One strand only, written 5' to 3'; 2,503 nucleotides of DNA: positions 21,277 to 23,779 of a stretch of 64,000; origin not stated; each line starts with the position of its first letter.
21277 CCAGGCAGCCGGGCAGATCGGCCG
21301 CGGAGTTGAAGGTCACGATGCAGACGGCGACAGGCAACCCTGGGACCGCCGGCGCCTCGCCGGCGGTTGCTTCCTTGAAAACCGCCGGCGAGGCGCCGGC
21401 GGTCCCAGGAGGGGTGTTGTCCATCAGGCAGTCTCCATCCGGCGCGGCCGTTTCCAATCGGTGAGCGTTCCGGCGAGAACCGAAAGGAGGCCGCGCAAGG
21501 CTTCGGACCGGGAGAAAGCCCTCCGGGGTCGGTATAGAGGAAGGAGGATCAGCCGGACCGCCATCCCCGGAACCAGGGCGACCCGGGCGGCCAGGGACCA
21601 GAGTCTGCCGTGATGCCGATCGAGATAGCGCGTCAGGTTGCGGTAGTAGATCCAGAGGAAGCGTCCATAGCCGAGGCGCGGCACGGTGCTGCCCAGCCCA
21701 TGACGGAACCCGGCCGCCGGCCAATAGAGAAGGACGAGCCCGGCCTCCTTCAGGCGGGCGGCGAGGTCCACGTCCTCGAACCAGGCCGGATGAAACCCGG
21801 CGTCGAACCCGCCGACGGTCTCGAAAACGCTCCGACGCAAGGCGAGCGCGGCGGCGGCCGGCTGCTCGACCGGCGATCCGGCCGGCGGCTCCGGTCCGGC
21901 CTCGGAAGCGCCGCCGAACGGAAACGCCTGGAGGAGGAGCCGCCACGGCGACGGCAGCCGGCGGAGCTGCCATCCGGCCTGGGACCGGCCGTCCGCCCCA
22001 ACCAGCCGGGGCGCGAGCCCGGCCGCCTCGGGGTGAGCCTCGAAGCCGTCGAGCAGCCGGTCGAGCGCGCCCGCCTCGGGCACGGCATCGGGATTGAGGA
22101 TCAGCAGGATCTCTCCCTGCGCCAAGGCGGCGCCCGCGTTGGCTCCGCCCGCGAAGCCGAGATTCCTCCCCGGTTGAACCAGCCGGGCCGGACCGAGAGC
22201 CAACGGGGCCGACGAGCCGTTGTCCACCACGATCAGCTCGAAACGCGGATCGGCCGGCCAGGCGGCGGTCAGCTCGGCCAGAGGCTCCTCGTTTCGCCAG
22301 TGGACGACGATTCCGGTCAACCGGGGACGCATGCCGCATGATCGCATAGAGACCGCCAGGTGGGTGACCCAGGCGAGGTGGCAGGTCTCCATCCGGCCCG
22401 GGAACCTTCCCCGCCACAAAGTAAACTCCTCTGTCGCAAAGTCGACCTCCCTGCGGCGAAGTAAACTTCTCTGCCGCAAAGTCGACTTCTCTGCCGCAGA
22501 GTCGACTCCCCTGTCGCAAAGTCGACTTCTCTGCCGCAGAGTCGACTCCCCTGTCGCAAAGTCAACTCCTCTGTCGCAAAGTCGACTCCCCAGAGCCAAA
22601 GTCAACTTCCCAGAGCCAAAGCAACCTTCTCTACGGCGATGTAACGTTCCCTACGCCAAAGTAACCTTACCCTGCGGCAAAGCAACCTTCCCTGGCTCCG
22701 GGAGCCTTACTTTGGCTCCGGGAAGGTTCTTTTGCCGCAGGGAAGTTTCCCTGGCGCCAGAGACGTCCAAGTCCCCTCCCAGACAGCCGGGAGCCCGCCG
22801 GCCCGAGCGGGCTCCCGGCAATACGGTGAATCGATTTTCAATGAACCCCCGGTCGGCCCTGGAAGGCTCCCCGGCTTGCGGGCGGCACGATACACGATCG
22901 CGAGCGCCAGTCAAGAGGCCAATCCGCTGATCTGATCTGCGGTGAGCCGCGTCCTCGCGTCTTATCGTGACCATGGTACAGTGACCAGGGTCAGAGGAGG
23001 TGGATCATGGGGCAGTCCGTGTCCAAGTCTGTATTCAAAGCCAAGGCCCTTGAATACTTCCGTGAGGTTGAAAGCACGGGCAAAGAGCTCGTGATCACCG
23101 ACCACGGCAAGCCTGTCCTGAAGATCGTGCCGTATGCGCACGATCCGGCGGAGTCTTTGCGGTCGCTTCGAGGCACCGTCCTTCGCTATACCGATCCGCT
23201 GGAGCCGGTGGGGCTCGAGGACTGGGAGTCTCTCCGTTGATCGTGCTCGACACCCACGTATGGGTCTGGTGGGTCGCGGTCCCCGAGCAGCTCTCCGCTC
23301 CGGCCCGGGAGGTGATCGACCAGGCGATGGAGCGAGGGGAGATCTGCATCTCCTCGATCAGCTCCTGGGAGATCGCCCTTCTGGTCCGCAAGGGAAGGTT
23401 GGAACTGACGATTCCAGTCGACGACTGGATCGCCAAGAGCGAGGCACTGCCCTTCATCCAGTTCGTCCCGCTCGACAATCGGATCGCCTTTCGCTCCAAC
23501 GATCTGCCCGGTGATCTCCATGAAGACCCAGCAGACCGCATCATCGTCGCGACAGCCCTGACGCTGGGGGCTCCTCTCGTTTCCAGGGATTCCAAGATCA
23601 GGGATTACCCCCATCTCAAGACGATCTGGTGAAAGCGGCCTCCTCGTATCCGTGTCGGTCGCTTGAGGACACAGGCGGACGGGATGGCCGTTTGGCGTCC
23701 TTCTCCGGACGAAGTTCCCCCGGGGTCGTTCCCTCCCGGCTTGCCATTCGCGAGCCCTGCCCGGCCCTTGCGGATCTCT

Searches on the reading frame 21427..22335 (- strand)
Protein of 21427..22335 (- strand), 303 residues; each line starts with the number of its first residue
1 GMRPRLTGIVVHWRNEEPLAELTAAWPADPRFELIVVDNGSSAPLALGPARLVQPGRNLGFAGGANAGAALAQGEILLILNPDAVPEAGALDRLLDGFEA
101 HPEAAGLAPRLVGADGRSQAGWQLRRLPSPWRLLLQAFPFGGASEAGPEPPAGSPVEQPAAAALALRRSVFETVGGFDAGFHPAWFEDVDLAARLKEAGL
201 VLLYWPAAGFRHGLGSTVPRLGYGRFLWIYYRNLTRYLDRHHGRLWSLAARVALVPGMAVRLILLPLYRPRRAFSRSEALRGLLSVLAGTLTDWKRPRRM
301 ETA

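Call 20: search_protein_families(library=pfam, proteins=[window:21427-22335:-])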
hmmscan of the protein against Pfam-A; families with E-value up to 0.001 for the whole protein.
window:21427-22335:- (303 aa): 4 families
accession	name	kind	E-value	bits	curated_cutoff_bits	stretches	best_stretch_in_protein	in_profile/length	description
PF00535.33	Glycos_transf_2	-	5.8e-10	39.8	23.3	1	28-125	24-130/168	Glycosyl transferase family 2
PF13632.12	Glyco_trans_2_3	-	0.00013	22.3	27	1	164-270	77-180/198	Glycosyl transferase family group 2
PF10111.15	Glyco_tranf_2_2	-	0.00036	20.6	27.3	0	162-199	166-203/276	Glycosyltransferase like family 2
PF02709.20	Glyco_transf_7C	-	0.00094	19.2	23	0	163-201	23-61/78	N-terminal domain of galactosyltransferase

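Call 45: find_homologous_proteins(query=window:21427-22335:-, max_evalue=1e-30)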
Query window:21427-22335:- (303 aa): 1348 proteins with E <= 1e-30 among 8000 candidates; the best 120 are listed.
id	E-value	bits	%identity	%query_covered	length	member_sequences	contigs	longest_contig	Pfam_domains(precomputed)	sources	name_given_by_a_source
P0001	5.8e-196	668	100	100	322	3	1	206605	PF00535.33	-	-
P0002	4.8e-173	593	91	98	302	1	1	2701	PF00535.33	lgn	-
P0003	1.4e-170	585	88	100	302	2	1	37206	PF00535.33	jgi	jgi:GT2 family glycosyltransferase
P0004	1.8e-168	578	88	97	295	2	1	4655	PF13632.13,PF00535.33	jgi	jgi:GT2 family glycosyltransferase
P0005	2.6e-168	577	88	97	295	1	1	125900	PF00535.33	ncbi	ncbi:MAG: glycosyltransferase [Acidobacteriota bacterium]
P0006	5.1e-168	576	88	97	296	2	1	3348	PF10111.15,PF00535.33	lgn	-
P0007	1.3e-167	575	86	100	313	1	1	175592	PF10111.15,PF00535.33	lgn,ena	-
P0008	2.1e-167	574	88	97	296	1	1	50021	PF10111.15,PF00535.33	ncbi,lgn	-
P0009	1.2e-165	569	86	99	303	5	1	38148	PF10111.15,PF00535.33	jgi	jgi:N-acetylglucosaminyl-diphospho-decaprenol L-rhamnosyltransferase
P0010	2.0e-165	568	87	97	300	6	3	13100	PF10111.15,PF00535.33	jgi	jgi:N-acetylglucosaminyl-diphospho-decaprenol L-rhamnosyltransferase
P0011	5.9e-165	566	87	97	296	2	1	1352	PF10111.15,PF00535.33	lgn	-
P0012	1.0e-159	549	85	97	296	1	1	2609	PF10111.15,PF13641.13,PF00535.33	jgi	jgi:GT2 family glycosyltransferase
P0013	9.0e-158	543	81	98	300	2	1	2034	PF00535.33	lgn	-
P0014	2.8e-155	535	81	99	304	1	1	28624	PF13641.13,PF00535.33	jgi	jgi:GT2 family glycosyltransferase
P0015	3.4e-154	531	80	98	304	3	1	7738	PF00535.33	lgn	-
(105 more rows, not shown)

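Call 46: find_encoding_contigs(protein=P0002, flank=4000, max_places=3)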
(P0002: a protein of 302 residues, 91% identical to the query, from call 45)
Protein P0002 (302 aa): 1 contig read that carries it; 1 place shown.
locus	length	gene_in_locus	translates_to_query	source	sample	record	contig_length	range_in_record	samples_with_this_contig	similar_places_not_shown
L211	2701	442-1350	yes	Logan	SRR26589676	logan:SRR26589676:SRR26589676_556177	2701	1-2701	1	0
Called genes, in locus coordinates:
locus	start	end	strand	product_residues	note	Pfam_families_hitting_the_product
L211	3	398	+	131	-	?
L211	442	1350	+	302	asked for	PF00535:Glycos_transf_2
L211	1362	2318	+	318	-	PF00535:Glycos_transf_2, PF13641:Glyco_tranf_2_3, PF13632:Glyco_trans_2_3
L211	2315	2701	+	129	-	?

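Call 47: find_encoding_contigs(protein=P0003, flank=4000, max_places=3)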
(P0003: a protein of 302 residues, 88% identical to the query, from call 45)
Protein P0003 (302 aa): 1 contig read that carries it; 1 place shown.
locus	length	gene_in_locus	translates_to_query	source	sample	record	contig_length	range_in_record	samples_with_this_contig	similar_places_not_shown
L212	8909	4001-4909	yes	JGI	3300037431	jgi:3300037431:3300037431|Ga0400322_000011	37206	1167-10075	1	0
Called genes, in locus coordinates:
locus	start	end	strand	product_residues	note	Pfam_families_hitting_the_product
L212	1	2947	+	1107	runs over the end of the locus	-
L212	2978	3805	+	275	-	PF00535:Glycos_transf_2, PF13641:Glyco_tranf_2_3, PF13632:Glyco_trans_2_3 (weak)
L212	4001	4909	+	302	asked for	PF00535:Glycos_transf_2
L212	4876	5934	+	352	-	PF13641:Glyco_tranf_2_3, PF00535:Glycos_transf_2, PF13632:Glyco_trans_2_3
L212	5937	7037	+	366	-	PF09314:DUF1972, PF13439:Glyco_transf_4, PF13579:Glyco_trans_4_4, PF00534:Glycos_transf_1, PF13692:Glyco_trans_1_4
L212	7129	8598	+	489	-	PF13727:CoA_binding_3, PF02397:Bac_transf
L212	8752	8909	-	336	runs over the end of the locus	PF04166:PdxA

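Call 48: find_encoding_contigs(protein=P0005, flank=4000, max_places=3)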
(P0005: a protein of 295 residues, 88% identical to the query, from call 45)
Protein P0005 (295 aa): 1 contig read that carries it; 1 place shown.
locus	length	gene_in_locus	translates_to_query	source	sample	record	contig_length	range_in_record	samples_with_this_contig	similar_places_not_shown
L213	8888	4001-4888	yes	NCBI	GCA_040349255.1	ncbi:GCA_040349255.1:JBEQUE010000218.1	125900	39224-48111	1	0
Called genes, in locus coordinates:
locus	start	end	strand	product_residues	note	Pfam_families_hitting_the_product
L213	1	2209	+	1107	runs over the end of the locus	-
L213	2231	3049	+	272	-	PF00535:Glycos_transf_2, PF13641:Glyco_tranf_2_3, PF13632:Glyco_trans_2_3 (weak)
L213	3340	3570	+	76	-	PF04014:MazE_antitoxin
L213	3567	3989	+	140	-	PF01850:PIN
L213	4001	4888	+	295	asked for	PF00535:Glycos_transf_2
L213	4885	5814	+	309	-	PF00535:Glycos_transf_2, PF13641:Glyco_tranf_2_3, PF13632:Glyco_trans_2_3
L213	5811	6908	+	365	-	-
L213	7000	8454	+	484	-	PF13727:CoA_binding_3, PF02397:Bac_transf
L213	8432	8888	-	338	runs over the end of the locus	PF04166:PdxA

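Call 91: find_encoding_contigs(protein=P0001, flank=3000, max_places=3)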
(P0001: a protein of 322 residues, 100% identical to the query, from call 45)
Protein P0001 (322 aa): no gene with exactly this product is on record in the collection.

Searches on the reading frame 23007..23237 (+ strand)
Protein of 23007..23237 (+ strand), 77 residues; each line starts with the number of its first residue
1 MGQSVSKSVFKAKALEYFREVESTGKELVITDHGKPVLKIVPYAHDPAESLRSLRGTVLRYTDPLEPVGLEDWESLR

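Call 17: find_encoding_contigs(protein=window:23007-23237:+, flank=5000, max_places=10)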
Protein seq(77 aa) (77 aa): no gene with exactly this product is on record in the collection.

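Call 20: search_protein_families(library=pfam, proteins=[window:23007-23237:+])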
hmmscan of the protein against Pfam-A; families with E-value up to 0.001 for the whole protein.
window:23007-23237:+ (77 aa): 1 family
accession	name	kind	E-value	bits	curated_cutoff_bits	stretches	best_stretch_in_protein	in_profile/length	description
PF02604.26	PhdYeFM_antitox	-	9.6e-08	32.1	29.8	1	5-49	4-43/74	Antitoxin Phd_YefM, type II toxin-antitoxin system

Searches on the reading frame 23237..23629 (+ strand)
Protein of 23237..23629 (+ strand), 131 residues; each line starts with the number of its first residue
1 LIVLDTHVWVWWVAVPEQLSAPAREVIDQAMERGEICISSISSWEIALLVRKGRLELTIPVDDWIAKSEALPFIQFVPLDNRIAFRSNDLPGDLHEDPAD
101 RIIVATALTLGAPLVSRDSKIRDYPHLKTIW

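Call 15: find_encoding_contigs(protein=window:23237-23629:+, flank=5000, max_places=10)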
Protein window:23237-23629:+ (131 aa): no gene with exactly this product is on record in the collection.

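Call 20: search_protein_families(library=pfam, proteins=[window:23237-23629:+])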
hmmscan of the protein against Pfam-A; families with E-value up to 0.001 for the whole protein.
window:23237-23629:+ (131 aa): 1 family
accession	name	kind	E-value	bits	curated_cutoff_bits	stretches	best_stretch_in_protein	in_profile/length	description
PF01850.27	PIN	-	2.6e-18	67.2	23.6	1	2-125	1-118/120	PIN domain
